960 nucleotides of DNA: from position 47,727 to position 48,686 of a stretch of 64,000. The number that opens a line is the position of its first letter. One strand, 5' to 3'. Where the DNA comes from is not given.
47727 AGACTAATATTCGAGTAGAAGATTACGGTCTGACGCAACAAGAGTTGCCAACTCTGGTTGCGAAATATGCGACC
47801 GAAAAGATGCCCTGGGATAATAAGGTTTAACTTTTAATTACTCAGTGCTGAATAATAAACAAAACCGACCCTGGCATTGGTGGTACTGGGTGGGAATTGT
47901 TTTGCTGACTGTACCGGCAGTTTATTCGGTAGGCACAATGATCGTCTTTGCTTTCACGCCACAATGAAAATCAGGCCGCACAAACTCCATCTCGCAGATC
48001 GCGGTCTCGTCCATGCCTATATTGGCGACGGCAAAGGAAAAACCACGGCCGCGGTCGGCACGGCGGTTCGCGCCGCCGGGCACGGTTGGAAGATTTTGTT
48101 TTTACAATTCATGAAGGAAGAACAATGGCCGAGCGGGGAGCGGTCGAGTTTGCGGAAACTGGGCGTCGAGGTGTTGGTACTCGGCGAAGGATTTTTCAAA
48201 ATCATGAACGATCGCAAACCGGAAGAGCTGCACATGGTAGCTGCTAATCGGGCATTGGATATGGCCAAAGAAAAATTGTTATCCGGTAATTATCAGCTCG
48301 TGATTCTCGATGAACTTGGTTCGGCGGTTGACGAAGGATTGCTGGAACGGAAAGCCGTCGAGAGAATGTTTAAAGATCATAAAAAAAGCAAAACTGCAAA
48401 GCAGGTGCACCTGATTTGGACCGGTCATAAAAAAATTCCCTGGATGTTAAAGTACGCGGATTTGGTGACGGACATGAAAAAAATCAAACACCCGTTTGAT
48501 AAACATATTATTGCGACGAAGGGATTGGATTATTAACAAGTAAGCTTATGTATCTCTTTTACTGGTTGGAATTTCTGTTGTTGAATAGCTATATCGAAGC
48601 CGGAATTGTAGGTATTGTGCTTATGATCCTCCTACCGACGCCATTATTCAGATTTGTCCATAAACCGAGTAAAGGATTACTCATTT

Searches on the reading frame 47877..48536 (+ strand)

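Call 10: search_protein_families(library=pfam, proteins=[window:47877-48536:+], max_evalue=0.001)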
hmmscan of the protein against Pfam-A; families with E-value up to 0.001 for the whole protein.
window:47877-48536:+ (219 aa): 1 family
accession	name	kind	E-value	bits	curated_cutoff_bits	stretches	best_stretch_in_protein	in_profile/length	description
PF02572.21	CobA_CobO_BtuR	-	3.5e-51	174.3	25.7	1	42-219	2-172/172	ATP:corrinoid adenosyltransferase BtuR/CobO/CobP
